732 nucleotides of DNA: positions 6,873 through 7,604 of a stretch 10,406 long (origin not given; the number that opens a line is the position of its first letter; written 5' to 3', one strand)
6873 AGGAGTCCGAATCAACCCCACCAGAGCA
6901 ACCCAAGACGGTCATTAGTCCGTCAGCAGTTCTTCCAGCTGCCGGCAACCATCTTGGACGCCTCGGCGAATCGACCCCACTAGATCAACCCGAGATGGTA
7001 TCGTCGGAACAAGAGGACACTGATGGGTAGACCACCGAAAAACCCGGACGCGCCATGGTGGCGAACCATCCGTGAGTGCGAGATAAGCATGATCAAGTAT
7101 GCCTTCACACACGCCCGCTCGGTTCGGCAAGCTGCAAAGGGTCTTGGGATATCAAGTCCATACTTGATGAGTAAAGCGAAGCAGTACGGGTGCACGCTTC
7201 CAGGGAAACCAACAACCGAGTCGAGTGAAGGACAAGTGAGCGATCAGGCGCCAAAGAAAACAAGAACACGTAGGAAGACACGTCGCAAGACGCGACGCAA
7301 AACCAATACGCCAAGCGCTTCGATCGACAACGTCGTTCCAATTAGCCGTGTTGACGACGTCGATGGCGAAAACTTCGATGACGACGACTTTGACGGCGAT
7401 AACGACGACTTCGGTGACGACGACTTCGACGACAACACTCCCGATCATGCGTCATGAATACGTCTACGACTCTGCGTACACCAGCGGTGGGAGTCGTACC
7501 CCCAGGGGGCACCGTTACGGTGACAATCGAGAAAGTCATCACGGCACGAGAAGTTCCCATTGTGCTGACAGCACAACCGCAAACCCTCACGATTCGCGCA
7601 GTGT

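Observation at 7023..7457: Fis-type HTH fused to an (RRKT)3 basic repeat and a poly-Asp/Phe acidic tail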

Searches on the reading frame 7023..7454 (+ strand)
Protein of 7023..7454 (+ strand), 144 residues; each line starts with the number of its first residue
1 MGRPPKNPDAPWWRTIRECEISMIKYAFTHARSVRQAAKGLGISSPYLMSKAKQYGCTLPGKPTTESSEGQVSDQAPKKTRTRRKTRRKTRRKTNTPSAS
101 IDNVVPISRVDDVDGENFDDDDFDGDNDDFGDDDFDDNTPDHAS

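Call 3: search_protein_families(library=pfam, proteins=[window:7023-7454:+], max_evalue=1)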
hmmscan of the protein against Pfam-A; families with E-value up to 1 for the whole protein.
window:7023-7454:+ (144 aa): 1 family
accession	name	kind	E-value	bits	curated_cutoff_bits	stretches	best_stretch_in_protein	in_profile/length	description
PF18024.7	HTH_50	-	0.00011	22.2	27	1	18-56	10-48/50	Helix-turn-helix domain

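Call 4: search_protein_families(library=phrogs, proteins=[window:7023-7454:+], max_evalue=0.1)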
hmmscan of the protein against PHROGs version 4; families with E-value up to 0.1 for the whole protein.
window:7023-7454:+ (144 aa): 2 families
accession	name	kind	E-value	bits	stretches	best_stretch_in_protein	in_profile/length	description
phrog_38176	-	unknown function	0.038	15.4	1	63-135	33-103/163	-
phrog_9129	-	unknown function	0.098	13.7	0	33-73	87-127/184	-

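Call 5: find_homologous_proteins(query=window:7023-7454:+, max_evalue=0.01)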
Query window:7023-7454:+: 1339 candidates shared short words with the query, none scored E <= 0.01.

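Call 8: find_related_loci(query=window:7023-7454:+, collection=viral_contigs, flank=8000)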
Query window:7023-7454:+ (144 aa) in viral_contigs; peptide patterns used: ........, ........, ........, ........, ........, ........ (x = any residue, [..] = any of these).
4 stretches matched a pattern, but none encodes a relative of the query by tblastn (E <= 1e-3).

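Call 9: search_dna_similar(query=window:7023-7454:+, collection=phages, mode=protein, max_evalue=1)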
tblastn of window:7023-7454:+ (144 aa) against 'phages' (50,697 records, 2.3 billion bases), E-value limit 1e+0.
No match.

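Call 12: find_encoding_contigs(protein=window:7023-7454:+, flank=10000, max_places=6)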
Protein window:7023-7454:+ (144 aa): 3 contigs read that carry it; 3 places shown.
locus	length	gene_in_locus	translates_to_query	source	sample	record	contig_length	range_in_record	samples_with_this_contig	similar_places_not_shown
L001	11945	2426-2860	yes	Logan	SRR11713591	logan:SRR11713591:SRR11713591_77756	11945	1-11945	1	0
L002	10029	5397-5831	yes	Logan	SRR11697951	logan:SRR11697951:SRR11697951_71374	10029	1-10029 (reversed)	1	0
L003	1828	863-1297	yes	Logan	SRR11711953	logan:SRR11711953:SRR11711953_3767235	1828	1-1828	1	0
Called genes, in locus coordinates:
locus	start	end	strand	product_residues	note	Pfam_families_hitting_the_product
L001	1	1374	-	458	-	?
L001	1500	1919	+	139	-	-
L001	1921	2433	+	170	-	-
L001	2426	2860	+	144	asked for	-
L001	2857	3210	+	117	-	-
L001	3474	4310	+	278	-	PF13539:Peptidase_M15_4 (weak)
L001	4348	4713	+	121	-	-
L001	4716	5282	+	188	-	-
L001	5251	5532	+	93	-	-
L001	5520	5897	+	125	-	-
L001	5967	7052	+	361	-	-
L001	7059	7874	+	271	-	-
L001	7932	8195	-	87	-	-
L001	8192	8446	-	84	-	-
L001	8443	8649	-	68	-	-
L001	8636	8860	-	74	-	-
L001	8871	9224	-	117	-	-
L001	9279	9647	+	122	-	-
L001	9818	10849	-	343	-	-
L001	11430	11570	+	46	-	-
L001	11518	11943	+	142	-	?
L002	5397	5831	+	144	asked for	-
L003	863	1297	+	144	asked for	-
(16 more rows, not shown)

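Call 13: search_protein_families(library=ncbifam, proteins=[window:7023-7454:+], max_evalue=1)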
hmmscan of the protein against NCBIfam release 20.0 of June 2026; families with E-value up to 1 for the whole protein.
window:7023-7454:+ (144 aa): 2 families
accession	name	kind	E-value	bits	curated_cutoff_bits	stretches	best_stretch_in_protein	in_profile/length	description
NF004560.0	PRK05901.1-1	equivalog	0.03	13.4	711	1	57-139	70-154/516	RNA polymerase sigma factor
NF041354.1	XopP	equivalog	0.17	10.6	800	1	58-114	408-466/715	type III secretion system effector XopP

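Call 17: search_protein_families(library=pfam, proteins=[L001:5967-7049:+, L001:7059-7871:+, L001:9818-10849:-, L001:9279-9644:+, L001:8871-9221:-, L001:5520-5894:+, L001:7932-8192:-, L001:8192-8443:-], max_evalue=0.1)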
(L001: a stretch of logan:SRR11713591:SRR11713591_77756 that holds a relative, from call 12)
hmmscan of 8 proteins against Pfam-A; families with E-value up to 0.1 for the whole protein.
L001:5967-7049:+ (361 aa): 2 families
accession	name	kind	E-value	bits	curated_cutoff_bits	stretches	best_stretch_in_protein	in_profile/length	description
PF19084.5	DUF5775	-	0.059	14.1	28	0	305-335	3-33/81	Family of unknown function (DUF5775)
PF14283.11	CD1107-like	-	0.063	13.6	26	1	245-334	79-157/158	Mobile element protein CD1107-like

L001:7059-7871:+ (271 aa): 0 families

L001:9818-10849:- (343 aa): 1 family
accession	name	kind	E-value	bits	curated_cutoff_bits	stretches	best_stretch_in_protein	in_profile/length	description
PF00847.26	AP2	-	0.00015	22.4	33.3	0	85-123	3-46/54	AP2 domain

L001:9279-9644:+ (122 aa): 0 families

L001:8871-9221:- (116 aa): 0 families

L001:5520-5894:+ (125 aa): 1 family
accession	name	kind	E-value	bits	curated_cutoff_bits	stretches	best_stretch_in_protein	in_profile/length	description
PF21176.3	RecR_HhH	-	0.035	14.4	27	0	82-93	5-16/45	RecR, helix-hairpin-helix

L001:7932-8192:- (86 aa): 0 families

L001:8192-8443:- (83 aa): 0 families

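Call 18: search_protein_families(library=phrogs, proteins=[L001:5967-7049:+, L001:7059-7871:+, L001:9818-10849:-, L001:9279-9644:+, L001:8871-9221:-, L001:5520-5894:+, L001:7932-8192:-, L001:8192-8443:-], max_evalue=0.1)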
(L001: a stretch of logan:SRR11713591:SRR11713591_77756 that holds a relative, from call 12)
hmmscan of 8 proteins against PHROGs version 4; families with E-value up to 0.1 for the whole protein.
L001:5967-7049:+ (361 aa): 0 families

L001:7059-7871:+ (271 aa): 0 families

L001:9818-10849:- (343 aa): 11 families
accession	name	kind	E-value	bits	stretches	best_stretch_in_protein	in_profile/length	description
phrog_99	-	DNA, RNA and nucleotide metabolism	3.2e-22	80.8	2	162-211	211-262/383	HNH endonuclease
phrog_3593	-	DNA, RNA and nucleotide metabolism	3.1e-10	41.1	2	75-123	141-191/210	HNH endonuclease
phrog_953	-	DNA, RNA and nucleotide metabolism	4.1e-09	37.3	2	170-205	319-357/420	HNH endonuclease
phrog_29940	-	unknown function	1.1e-06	29.9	1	162-206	6-47/140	-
phrog_374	-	DNA, RNA and nucleotide metabolism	1.8e-06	28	2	81-123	358-401/617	HNH endonuclease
phrog_4578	-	DNA, RNA and nucleotide metabolism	9.9e-05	23.2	0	161-209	64-114/130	HNH endonuclease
phrog_5874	-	connector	0.00022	22.3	0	81-123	18-55/68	head closure Hc1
phrog_36769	-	unknown function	0.00025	21.5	1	93-146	312-365/367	-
phrog_9632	-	unknown function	0.0032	18.9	0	166-201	33-68/97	-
phrog_24751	-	DNA, RNA and nucleotide metabolism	0.0032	18.7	0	174-205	21-51/65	HNH endonuclease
phrog_10814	-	unknown function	0.05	14.3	0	49-99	80-131/179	-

L001:9279-9644:+ (122 aa): 4 families
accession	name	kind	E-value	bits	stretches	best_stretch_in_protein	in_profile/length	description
phrog_54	-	other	0.0041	18.4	1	32-97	3-69/75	DksA-like zinc-finger protein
phrog_2969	-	DNA, RNA and nucleotide metabolism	0.0068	16.4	1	66-97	3-34/346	replication initiation protein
phrog_15796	-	unknown function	0.062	14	1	66-94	13-40/52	-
phrog_19302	-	unknown function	0.08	12.8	0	63-110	138-185/356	-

L001:8871-9221:- (116 aa): 2 families
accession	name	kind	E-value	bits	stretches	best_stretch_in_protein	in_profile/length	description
phrog_7775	-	unknown function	1.5e-13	51.6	1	47-115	32-87/95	-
phrog_31753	-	unknown function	0.086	13.6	0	83-114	124-155/161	-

L001:5520-5894:+ (125 aa): 1 family
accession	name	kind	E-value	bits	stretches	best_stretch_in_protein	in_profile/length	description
phrog_2908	-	unknown function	0.037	15.5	1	3-37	16-49/112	-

L001:7932-8192:- (86 aa): 1 family
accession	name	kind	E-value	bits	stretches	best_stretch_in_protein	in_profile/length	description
phrog_15221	-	unknown function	0.035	14.9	1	11-65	7-55/61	-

L001:8192-8443:- (83 aa): 1 family
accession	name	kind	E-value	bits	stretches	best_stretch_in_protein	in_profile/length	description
phrog_17537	-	unknown function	0.029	14.9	1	37-80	43-86/234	-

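Call 42: predict_structure(alignment_id=A1)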
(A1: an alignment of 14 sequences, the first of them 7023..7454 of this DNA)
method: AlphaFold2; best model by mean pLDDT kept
length: 144 residues; sequences in the alignment: 14
mean_pLDDT: 72.6   pTM: 0.44
mean pLDDT of the five models: 72.6, 72.4, 72.2, 71.3, 70.5
residues with pLDDT >= 90: 52; 70-90: 9; 50-70: 70; < 50: 13
segments of 3 or more residues with pLDDT < 50: 100-104
pLDDT, mean of each block of 10 residues (from residue 1): 82 94 97 96 97 93 63 59 55 51 51 56 62 65 58
secondary structure, 60 per line:
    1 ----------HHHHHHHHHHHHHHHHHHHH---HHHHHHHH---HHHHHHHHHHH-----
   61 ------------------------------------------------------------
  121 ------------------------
elements in order: H11-30 H34-41 H45-55

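Call 44: fold_search(model_id=the predicted structure, library=pdb)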
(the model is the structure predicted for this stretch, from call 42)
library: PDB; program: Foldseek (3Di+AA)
matches with E <= 10: 494; with E <= 0.001: 0
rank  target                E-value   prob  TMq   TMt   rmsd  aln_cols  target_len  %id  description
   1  2m8g_MODEL_1_X        1.1e-01  1.00  0.31  0.61   6.2        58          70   33  Structure, function, and tethering of DNA-binding domains in 54 transcriptional activators (released 2013-08-28)
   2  3iv5_B                1.7e-01  1.00  0.33  0.47   6.5        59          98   22  Crystal structure of Fis bound to 27 bp optimal binding sequence F1 (released 2010-04-28)
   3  1f36_A                1.8e-01  1.00  0.32  0.50   6.1        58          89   21  THE CRYSTAL STRUCTURE OF FIS MUTANT K36E REVEALS THAT THE TRANSACTIVATION REGION OF THE FIS PROTEIN CONTAINS EXTENDED  (released 1997-12-24)
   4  6p0u_B                2.4e-01  0.99  0.33  0.54   6.6        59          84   20  Crystal structure of ternary DNA complex " FX(1-2)-2Xis" containing E. coli Fis and phage lambda Xis (released 2019-06-19)
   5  6p0s_B                3.1e-01  1.00  0.33  0.55   3.2        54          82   22  Crystal structure of ternary DNA complex "FX2" containing E. coli Fis and phage lambda Xis (released 2019-06-19)
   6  1etv_B                3.3e-01  0.99  0.33  0.57   5.0        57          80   23  THE CRYSTAL STRUCTURE OF E. COLI FIS MUTANT G72A (released 2000-10-11)
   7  6m10_D                4.0e-01  0.98  0.32  0.54   7.2        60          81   20  Crystal structure of PA4853 (Fis) from Pseudomonas aeruginosa (released 2020-05-13)
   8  3iv5_A                4.3e-01  0.99  0.33  0.51   6.6        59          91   22  Crystal structure of Fis bound to 27 bp optimal binding sequence F1 (released 2010-04-28)
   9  1fia_B                4.5e-01  0.99  0.31  0.56   1.7        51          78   24  CRYSTAL STRUCTURE OF THE FACTOR FOR INVERSION STIMULATION FIS AT 2.0 ANGSTROMS RESOLUTION (released 1993-10-31)
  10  1fia_A                4.8e-01  0.99  0.31  0.55   1.3        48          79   25  CRYSTAL STRUCTURE OF THE FACTOR FOR INVERSION STIMULATION FIS AT 2.0 ANGSTROMS RESOLUTION (released 1993-10-31)
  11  1etq_A                4.8e-01  0.99  0.33  0.54   4.0        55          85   20  THE CRYSTAL STRUCTURE OF E. COLI FIS MUTANT R71Y (released 2000-10-11)
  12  1eto_A                4.8e-01  0.99  0.33  0.52   3.1        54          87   20  THE CRYSTAL STRUCTURE OF E. COLI FIS MUTANT R71L (released 2000-10-11)
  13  1etq_C                4.8e-01  0.98  0.33  0.59   6.3        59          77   20  THE CRYSTAL STRUCTURE OF E. COLI FIS MUTANT R71Y (released 2000-10-11)
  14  6p0t_A                5.1e-01  0.98  0.33  0.54   5.8        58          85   22  Crystal structure of ternary DNA complex "FX(1-2)-1Xis" containing E. coli Fis and phage lambda Xis (released 2019-06-19)
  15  8r7y_B                5.1e-01  0.60  0.23  0.12   3.4        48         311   27  Deoxyribonucleoside regulator DeoR in complex with the DNA operator (released 2024-06-19)
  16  1g2h_MODEL_1_A        5.8e-01  0.97  0.25  0.55   1.3        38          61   34  SOLUTION STRUCTURE OF THE DNA-BINDING DOMAIN OF THE TYRR PROTEIN OF HAEMOPHILUS INFLUENZAE (released 2001-03-07)
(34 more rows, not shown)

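Call 60: list_cluster_members(proteins=[P0017, window:7023-7454:+, P0001, P0005, P0014])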
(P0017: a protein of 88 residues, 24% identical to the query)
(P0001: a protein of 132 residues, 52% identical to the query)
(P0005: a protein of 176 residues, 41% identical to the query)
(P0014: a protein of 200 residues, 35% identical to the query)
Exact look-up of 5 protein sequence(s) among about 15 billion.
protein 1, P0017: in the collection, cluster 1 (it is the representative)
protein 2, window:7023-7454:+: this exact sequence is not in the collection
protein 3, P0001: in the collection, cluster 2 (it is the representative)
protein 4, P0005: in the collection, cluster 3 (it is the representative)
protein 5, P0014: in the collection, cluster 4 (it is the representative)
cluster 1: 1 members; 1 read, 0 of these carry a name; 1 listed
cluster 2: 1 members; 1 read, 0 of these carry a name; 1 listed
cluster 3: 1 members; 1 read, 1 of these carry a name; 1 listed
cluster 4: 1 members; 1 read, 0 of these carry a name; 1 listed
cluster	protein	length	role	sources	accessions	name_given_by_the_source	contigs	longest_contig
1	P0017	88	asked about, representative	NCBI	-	-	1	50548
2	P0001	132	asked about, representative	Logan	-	-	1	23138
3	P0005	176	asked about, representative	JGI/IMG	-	hypothetical protein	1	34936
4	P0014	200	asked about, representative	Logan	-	-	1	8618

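Call 95: fold_search(model_id=the predicted structure, library=viral)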
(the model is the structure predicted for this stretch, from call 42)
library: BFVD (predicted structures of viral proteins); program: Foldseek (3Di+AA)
matches with E <= 10: 274; with E <= 0.001: 0
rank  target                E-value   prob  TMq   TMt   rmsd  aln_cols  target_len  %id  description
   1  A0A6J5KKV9            4.6e-02  0.92  0.27  0.21  25.7       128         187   19  GcrA cell cycle regulator [uncultured Caudovirales phage]
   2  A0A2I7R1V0            4.9e-02  1.00  0.34  0.75   2.7        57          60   26  (no name in the UniProt tables at hand)
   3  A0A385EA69            4.9e-02  1.00  0.33  0.45   5.5        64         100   22  Uncharacterized protein [Caulobacter phage CcrPW]
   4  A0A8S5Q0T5            5.2e-02  1.00  0.28  0.86   1.1        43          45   40  Response regulator [Siphoviridae sp. ctOCb13]
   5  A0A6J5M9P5            7.1e-02  0.92  0.30  0.24  13.3       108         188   13  Uncharacterized protein [uncultured Caudovirales phage]
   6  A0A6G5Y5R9            1.4e-01  1.00  0.32  0.37   2.5        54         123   24  (no name in the UniProt tables at hand)
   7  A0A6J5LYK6            1.4e-01  0.99  0.31  0.36   5.5        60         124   23  Uncharacterized protein [uncultured Caudovirales phage]
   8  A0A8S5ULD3            1.5e-01  0.91  0.24  0.55   5.6        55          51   33  Uncharacterized protein (Fragment) [Siphoviridae sp. ctICF6]
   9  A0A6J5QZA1            1.5e-01  0.66  0.26  0.22  15.1       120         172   18  Uncharacterized protein [uncultured Caudovirales phage]
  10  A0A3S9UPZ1            1.6e-01  0.89  0.31  0.42  14.6       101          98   15  Helix-turn-helix DNA binding domain protein [Gordonia phage Kenna]
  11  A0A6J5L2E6            1.7e-01  0.90  0.26  0.34   7.3        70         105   20  Myb-like domain-containing protein [uncultured Caudovirales phage]
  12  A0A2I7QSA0            1.7e-01  0.84  0.25  0.22  10.7        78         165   14  (no name in the UniProt tables at hand)
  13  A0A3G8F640            1.8e-01  0.90  0.28  0.36  12.9        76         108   21  (no name in the UniProt tables at hand)
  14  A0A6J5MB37            2.1e-01  0.91  0.28  0.20  12.8        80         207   24  HNH endonuclease [uncultured Caudovirales phage]
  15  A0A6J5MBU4            2.3e-01  0.84  0.32  0.30  11.0        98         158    8  GcrA cell cycle regulator [uncultured Caudovirales phage]
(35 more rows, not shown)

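Call 112: search_protein_families(library=padloc, proteins=[window:7023-7454:+], max_evalue=0.01)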
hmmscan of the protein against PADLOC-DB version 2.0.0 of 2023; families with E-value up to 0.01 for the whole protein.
window:7023-7454:+ (144 aa): 0 families
